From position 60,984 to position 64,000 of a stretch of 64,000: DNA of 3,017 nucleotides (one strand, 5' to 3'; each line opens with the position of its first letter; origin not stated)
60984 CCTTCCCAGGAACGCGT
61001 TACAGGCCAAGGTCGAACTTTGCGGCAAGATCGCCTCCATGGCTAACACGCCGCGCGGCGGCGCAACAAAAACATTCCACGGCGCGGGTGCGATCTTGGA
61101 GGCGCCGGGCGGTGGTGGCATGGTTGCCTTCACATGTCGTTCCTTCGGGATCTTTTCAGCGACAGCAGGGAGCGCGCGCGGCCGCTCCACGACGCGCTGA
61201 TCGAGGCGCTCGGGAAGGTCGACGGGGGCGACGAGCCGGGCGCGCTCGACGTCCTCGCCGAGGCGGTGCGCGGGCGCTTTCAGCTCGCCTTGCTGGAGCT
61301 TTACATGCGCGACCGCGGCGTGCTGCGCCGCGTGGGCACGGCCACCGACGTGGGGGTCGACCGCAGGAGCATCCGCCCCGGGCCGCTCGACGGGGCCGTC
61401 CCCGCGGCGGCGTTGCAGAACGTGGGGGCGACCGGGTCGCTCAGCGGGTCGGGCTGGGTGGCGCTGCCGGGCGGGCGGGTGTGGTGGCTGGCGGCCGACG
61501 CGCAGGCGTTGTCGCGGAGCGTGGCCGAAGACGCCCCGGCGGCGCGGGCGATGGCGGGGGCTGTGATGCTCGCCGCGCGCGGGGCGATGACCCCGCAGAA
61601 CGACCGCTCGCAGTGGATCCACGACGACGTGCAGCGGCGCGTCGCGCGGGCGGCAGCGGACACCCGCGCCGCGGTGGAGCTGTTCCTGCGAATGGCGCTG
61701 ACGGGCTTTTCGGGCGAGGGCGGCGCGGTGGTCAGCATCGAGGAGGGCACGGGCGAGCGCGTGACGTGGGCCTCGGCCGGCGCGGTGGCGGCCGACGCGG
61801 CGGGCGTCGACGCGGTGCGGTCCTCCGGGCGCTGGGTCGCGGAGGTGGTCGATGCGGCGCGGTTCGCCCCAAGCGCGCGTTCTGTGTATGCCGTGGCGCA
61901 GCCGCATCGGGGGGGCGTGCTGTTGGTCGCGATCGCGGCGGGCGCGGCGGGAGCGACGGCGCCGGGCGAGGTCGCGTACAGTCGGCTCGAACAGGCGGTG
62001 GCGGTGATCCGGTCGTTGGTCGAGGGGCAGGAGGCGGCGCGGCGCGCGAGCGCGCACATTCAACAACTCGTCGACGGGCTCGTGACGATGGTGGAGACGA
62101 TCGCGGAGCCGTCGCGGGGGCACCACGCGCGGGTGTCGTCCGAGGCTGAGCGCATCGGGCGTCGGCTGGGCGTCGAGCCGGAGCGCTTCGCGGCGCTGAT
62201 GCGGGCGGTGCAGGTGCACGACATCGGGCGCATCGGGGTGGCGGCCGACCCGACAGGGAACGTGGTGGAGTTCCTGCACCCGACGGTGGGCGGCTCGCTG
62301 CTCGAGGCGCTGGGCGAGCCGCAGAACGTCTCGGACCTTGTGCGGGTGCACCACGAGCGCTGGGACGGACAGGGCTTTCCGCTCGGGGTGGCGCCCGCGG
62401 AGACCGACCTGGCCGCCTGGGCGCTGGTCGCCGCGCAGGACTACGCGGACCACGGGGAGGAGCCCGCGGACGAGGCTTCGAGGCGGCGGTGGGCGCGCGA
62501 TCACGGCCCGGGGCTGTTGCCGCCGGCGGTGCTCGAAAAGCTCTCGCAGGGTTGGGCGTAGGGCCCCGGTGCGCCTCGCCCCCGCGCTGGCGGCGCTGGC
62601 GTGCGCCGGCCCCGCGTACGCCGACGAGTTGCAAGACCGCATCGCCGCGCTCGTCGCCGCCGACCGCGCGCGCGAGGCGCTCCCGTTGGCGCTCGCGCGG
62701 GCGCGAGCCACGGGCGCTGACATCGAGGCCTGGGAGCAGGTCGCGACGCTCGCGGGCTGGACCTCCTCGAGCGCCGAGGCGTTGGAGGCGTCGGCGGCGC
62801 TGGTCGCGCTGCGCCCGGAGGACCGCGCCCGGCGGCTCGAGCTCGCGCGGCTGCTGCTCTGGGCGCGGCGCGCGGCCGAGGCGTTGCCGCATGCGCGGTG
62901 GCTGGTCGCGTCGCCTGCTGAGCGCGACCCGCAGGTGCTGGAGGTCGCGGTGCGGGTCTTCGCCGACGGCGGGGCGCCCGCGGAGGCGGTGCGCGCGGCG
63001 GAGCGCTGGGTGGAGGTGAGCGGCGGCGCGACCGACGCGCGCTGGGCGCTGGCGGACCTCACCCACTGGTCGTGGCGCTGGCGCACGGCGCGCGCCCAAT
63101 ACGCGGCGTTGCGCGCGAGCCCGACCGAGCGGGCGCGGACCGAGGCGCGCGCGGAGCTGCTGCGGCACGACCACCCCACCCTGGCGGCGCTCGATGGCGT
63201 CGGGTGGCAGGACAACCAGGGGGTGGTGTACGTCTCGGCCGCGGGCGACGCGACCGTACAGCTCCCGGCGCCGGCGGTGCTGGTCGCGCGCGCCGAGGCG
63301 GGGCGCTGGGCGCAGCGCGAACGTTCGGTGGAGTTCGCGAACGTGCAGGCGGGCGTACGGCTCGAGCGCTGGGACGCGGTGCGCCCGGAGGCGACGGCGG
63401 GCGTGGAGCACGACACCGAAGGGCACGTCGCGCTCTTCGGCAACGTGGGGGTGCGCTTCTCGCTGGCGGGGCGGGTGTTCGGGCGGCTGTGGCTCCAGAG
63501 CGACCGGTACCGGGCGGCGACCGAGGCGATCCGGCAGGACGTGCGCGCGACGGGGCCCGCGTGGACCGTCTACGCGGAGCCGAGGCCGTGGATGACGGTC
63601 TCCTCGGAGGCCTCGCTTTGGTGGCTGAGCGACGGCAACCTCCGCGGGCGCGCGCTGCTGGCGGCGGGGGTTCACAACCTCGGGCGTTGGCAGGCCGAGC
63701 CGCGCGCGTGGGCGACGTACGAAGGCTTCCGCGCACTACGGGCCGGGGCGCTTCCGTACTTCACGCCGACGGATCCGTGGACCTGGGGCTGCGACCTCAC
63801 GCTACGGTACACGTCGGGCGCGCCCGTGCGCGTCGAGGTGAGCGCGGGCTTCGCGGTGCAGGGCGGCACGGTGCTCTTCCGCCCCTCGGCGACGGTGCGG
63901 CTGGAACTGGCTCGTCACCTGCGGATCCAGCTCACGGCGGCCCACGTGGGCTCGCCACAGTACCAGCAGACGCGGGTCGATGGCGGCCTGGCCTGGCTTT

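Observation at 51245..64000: Hybrid Pel / galactosaminogalactan-type exopolysaccharide system in a myxobacterium-like diderm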

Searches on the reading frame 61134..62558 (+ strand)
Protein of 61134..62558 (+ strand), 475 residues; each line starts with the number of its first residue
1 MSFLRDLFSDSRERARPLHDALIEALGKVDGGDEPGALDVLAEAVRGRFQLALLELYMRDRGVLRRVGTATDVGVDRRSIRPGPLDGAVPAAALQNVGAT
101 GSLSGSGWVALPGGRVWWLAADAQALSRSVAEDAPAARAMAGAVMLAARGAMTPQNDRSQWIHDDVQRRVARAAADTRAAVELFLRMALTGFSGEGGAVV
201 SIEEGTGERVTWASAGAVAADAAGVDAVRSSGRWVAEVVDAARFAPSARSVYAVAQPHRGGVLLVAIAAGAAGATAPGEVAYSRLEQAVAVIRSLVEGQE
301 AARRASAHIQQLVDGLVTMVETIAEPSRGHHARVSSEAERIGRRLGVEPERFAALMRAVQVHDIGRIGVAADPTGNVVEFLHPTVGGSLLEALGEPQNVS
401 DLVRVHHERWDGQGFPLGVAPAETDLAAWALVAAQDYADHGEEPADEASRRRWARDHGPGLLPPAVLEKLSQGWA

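Call 6: search_protein_families(library=pfam, max_evalue=0.01, proteins=[window:61134-62558:+])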
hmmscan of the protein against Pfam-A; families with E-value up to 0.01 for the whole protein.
seq(475 aa): 2 families
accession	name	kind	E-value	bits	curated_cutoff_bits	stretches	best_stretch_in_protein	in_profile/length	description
PF13487.12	HD_5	-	2.3e-08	34.4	27.2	1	320-440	7-139/170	HD domain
PF01966.28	HD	-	7.5e-07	29.9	22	1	330-417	4-93/116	HD domain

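Call 7: search_protein_families(library=ncbifam, max_evalue=0.1, proteins=[window:61134-62558:+])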
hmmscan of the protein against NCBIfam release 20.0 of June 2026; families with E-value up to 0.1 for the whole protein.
window:61134-62558:+ (475 aa): 2 families
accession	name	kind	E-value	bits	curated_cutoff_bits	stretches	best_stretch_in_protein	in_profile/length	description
NF053512.1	nitric_RR_NosR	exception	1.1e-14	54.3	400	1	300-443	165-318/422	response regulator c-di-GMP phosphodiesterase, NosR family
TIGR00277.1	HDIG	domain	0.00076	19.3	27.6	1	330-408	8-83/84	HDIG domain-containing metalloprotein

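Call 9: find_encoding_contigs(protein=window:61134-62558:+, flank=10000, max_places=4)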
Protein window:61134-62558:+ (475 aa): 2 contigs read that carry it; 2 places shown.
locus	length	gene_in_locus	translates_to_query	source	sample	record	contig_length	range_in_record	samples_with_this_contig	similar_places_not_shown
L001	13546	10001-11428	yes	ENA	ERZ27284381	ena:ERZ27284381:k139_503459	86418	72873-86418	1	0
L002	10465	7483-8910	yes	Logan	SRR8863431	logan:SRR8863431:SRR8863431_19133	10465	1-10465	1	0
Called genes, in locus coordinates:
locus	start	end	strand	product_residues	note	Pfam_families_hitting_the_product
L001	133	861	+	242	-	PF12138:Spherulin4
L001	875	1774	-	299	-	-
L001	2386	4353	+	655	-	PF25116:CBM87_Agd3, PF25115:Agd3_CE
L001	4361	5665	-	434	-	-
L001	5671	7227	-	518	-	-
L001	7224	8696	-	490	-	PF11997:DUF3492, PF13439:Glyco_transf_4, PF20706:GT4-conflict (weak), PF00534:Glycos_transf_1, PF13692:Glyco_trans_1_4, PF13524:Glyco_trans_1_2 (weak)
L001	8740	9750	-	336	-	PF11997:DUF3492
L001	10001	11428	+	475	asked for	PF13487:HD_5, PF01966:HD (weak)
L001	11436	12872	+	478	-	-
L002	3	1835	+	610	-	?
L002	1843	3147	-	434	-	-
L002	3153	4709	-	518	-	-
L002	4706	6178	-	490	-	PF11997:DUF3492, PF13439:Glyco_transf_4, PF20706:GT4-conflict (weak), PF00534:Glycos_transf_1, PF13692:Glyco_trans_1_4, PF13524:Glyco_trans_1_2 (weak)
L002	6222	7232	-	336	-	PF11997:DUF3492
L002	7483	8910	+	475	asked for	PF13487:HD_5, PF01966:HD (weak)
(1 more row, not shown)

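Call 34: find_homologous_proteins(query=L001:11436-12869:+, max_evalue=0.001)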
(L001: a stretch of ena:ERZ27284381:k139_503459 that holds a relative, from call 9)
Query L001:11436-12869:+ (478 aa): 6 proteins with E <= 0.001 among 8000 candidates.
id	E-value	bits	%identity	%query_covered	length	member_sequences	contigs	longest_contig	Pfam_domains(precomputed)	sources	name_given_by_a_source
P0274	0.0e+0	1033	100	100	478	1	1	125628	-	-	-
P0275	4.3e-138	479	52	97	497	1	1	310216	-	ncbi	ncbi:MAG: hypothetical protein U0325_02370 [Polyangiales bacterium]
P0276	1.5e-118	415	50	95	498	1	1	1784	-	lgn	-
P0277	5.0e-111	390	46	98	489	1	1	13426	-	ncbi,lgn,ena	-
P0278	6.5e-110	386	46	98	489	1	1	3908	-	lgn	-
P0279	1.7e-98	349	42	96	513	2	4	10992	-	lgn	-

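Call 35: find_encoding_contigs(protein=P0275, flank=10000, max_places=2)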
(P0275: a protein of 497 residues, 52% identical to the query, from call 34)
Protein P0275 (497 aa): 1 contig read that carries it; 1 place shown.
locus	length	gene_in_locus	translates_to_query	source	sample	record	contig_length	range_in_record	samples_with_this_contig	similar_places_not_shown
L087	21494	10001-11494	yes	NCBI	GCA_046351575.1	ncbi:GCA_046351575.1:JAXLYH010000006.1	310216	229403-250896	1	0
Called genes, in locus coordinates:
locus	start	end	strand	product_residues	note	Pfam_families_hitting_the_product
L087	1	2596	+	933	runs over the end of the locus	PF11617:Cu-binding_MopE (weak), PF25390:WD40_RLD, PF00415:RCC1 (weak), PF25390:WD40_RLD, PF13540:RCC1_2, PF00415:RCC1 (weak)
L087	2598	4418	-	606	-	-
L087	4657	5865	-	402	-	PF03109:ABC1 (faint), PF00069:Pkinase, PF07714:PK_Tyr_Ser-Thr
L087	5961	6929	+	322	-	PF20796:PDDEXK_13, PF22558:REase-ARP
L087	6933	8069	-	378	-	-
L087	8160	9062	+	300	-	PF03537:Glyco_hydro_114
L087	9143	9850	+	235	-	PF12138:Spherulin4 (weak)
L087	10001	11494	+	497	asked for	-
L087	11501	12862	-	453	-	-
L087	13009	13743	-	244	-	PF13409:GST_N_2 (weak), PF13410:GST_C_2 (weak)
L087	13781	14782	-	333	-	PF00248:Aldo_ket_red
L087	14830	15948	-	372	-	PF20533:DUF6748, PF07924:NuiA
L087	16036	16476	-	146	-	-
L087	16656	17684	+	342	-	-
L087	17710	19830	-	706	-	PF00004:AAA, PF07724:AAA_2, PF07728:AAA_5, PF10431:ClpB_D2-small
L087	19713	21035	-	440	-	PF13191:AAA_16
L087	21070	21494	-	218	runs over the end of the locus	PF00730:HhH-GPD, PF00633:HHH (weak)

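Call 43: search_protein_families(library=pfam, max_evalue=1, proteins=[L087:11504-12862:-, L087:6936-8069:-, L087:9143-9847:+])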
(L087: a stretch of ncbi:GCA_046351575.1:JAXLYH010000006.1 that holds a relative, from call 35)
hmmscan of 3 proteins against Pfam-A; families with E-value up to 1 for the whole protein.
L087:11504-12862:- (453 aa): 0 families

L087:6936-8069:- (378 aa): 0 families

L087:9143-9847:+ (235 aa): 2 families
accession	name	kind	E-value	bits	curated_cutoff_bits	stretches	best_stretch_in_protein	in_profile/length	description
PF12138.14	Spherulin4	-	2.4e-06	27.7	30.2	1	58-154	54-163/239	Spherulation-specific family 4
PF03537.19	Glyco_hydro_114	-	0.23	11.1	27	1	82-120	92-133/231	Glycoside-hydrolase family GH114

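Call 44: predict_structure(alignment_id=A3)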
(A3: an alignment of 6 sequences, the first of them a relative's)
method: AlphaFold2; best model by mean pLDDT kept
length: 478 residues; sequences in the alignment: 6
mean_pLDDT: 80.9   pTM: 0.53
mean pLDDT of the five models: 80.9, 80.3, 80.2, 70.7, 53.7
residues with pLDDT >= 90: 178; 70-90: 211; 50-70: 47; < 50: 42
segments of 3 or more residues with pLDDT < 50: 6-17, 167-170, 181-201
pLDDT, mean of each block of 10 residues (from residue 1): 48 49 88 85 90 90 74 91 92 86 93 90 91 87 90 73 59 53 45 37 75 87 92 77 91 91 80 93 91 88 87 81 90 85 89 90 87 81 86 56 87 75 90 85 81 90 83 86
secondary structure, 60 per line:
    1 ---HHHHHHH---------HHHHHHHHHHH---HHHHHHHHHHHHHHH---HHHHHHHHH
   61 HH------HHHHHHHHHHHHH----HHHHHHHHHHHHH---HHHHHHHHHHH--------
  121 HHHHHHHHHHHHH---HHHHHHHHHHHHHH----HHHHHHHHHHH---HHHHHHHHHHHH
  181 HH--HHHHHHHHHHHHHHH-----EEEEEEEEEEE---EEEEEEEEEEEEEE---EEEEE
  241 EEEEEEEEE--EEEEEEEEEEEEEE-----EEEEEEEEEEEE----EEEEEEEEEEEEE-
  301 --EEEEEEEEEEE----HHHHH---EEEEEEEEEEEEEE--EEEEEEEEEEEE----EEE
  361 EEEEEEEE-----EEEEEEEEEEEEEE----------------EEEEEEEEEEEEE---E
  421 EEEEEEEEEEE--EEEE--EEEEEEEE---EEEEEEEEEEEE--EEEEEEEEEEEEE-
elements in order: H4-10 H20-30 H34-48 H52-62 H69-81 H86-98 H102-112 H121-133 H137-150 H155-165 H169-182 H185-199 E205-215 E219-232 E236-249 E252-265 E271-282 E287-299 E303-313 H318-322 E326-339 E342-353 E358-368 E374-387 E404-416 E420-431 E434-437 E440-447 E451-462 E465-477

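Call 46: search_solved_structures(query=window:61134-62558:+, max_evalue=0.001, show_alignments=2)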
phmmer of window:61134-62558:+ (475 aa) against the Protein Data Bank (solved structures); distinct sequences matched with E-value up to 0.001: 5.
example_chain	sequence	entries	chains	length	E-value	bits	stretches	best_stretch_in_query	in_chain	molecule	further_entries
5z7c_A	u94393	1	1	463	2e-06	30.4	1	306-434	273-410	3'3'-cGAMP-specific phosphodiesterase 3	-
4mcw_A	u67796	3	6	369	5.7e-06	28.9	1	327-426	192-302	Metal dependent phosphohydrolase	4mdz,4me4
4r8z_A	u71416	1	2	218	7.6e-05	25.2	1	348-437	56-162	Cyclic di-GMP phosphodiesterase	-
9rc0_A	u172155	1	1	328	0.00024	23.6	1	289-370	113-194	HD domain/sensory box protein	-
9rbz_A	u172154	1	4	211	0.00076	21.9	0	294-370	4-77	HD domain/sensory box protein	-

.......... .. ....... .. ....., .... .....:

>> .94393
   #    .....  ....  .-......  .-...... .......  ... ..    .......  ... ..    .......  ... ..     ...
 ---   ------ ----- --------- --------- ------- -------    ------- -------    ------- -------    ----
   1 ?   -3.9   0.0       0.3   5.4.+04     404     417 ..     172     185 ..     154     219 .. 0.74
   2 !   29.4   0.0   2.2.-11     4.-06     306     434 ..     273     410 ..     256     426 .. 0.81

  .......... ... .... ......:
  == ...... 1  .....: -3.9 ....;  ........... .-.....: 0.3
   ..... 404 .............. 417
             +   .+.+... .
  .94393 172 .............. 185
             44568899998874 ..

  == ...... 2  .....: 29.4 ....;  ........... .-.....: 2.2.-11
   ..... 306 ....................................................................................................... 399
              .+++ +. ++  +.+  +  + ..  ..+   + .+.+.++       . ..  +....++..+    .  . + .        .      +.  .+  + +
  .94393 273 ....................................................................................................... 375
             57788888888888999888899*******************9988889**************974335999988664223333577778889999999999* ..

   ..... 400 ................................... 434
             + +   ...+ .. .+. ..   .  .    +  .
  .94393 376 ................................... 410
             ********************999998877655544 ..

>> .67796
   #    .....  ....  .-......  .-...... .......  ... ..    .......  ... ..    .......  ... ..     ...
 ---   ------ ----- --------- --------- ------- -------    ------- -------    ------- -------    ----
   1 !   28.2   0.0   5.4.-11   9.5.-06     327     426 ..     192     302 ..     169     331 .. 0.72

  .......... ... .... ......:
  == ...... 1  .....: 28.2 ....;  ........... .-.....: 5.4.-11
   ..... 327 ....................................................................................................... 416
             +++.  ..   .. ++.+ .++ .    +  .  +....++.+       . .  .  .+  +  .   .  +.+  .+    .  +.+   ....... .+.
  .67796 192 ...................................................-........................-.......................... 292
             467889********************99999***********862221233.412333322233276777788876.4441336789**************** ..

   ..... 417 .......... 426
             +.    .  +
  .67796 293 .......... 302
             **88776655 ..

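Call 47: fold_search(model_id=the predicted structure, library=pdb)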
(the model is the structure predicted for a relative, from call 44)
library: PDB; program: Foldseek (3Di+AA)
matches with E <= 10: 1539; with E <= 0.001: 395
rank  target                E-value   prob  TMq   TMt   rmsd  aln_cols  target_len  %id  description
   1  9b8h_A                2.6e-13  1.00  0.48  0.40  18.5       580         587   12  Cryo-EM structure of E. coli cellulose synthase subunit C with cellotetraose (released 2025-02-19)
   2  9b8a                  3.8e-13  1.00  0.49  0.43  12.0       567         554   11  Cryo-EM structure of E. coli cellulose synthase subunit C (released 2025-02-19)
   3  9h80_M                5.7e-11  1.00  0.47  0.56  11.3       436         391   13  Structure of the outer membrane exopolysaccharide transporter PelBC (released 2025-06-11)
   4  4y25                  1.4e-10  1.00  0.49  0.78   3.4       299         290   12  Bacterial polysaccharide outer membrane secretin (released 2016-03-16)
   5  6tzk                  6.8e-10  1.00  0.47  0.49  10.5       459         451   11  Bacterial cellulose synthase outermembrane channel BcsC with terminal TPR repeat (released 2019-10-23)
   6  2f1c                  4.9e-09  1.00  0.33  0.55  11.5       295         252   10  Crystal structure of the monomeric porin OmpG (released 2006-06-27)
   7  6z34                  3.8e-08  1.00  0.33  0.40  13.4       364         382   12  CymD monoaromatic hydrocarbon channel (released 2020-11-04)
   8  2x9k                  6.4e-08  1.00  0.33  0.52  11.5       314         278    8  Structure of a E.coli porin (released 2011-01-26)
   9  2wvp                  8.3e-08  1.00  0.34  0.55  11.5       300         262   10  Synthetically modified OmpG (released 2010-07-14)
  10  7q5c                  1.4e-07  1.00  0.33  0.55  11.3       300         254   11  Crystal structure of OmpG in space group 96 (released 2022-11-16)
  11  4kr4_B                1.9e-07  1.00  0.34  0.44   8.3       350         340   11  Salmonella typhi OmpF complex with Ampicillin (released 2014-05-28)
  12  3fyx                  1.9e-07  1.00  0.32  0.41   9.3       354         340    8  The Structure of OmpF porin with a synthetic dibenzo-18-crown-6 as modulator (released 2009-06-30)
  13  5fp2_B                2.0e-07  1.00  0.30  0.27  11.7       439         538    8  Crystal structure of the siderophore receptor PirA from Pseudomonas aeruginosa (released 2015-12-09)
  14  4ctd_B                2.1e-07  1.00  0.34  0.61   9.8       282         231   10  X-ray structure of an engineered OmpG loop6-deletion (released 2014-08-13)
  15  3sy9_C                2.2e-07  1.00  0.32  0.39   8.9       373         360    9  Crystal structure of Pseudomonas aeruginosa OccD2 (OpdC) (released 2012-02-08)
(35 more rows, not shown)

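Call 83: find_related_loci(query=A3, collection=metagenome_contigs, flank=10000)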
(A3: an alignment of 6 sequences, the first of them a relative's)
Query A3 (478 aa) in metagenome_contigs; peptide patterns used: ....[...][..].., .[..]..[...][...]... (x = any residue, [..] = any of these).
536 stretches matched a pattern, but none encodes a relative of the query by tblastn (E <= 1e-3).

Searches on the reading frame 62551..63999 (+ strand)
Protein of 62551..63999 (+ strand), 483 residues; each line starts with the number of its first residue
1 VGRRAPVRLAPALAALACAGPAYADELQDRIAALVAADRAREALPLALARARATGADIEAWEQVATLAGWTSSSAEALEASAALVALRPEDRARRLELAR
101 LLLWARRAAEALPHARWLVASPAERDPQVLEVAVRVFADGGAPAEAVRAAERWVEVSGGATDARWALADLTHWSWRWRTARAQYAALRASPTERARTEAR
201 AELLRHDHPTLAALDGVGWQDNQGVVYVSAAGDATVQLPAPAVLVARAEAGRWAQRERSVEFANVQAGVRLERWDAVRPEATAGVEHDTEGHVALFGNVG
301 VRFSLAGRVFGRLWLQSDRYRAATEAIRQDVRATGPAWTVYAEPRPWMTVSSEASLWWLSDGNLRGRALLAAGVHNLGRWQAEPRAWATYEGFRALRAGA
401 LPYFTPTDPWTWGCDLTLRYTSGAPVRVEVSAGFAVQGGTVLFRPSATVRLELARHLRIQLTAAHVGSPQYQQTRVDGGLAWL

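Call 6: search_protein_families(library=pfam, max_evalue=0.01, proteins=[window:62551-63999:+])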
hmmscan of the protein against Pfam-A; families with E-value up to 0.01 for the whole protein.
seq(483 aa): 0 families

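Call 7: search_protein_families(library=ncbifam, max_evalue=0.1, proteins=[window:62551-63999:+])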
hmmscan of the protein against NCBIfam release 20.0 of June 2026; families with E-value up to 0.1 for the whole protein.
seq(483 aa): 1 family
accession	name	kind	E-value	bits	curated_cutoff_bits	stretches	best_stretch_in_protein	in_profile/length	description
NF047901.1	MetIndCarbAnhdr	equivalog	0.027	13.8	350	0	388-409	109-130/205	metal-independent carbonic anhydrase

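Call 8: search_protein_families(library=pfam, max_evalue=10, proteins=[window:62551-63999:+])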
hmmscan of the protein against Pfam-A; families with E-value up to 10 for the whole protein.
seq(483 aa): 1 family
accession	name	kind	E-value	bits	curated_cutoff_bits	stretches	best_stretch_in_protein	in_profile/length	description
PF24130.1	DUF7397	-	0.083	13.1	27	1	213-242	23-51/56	Family of unknown function (DUF7397)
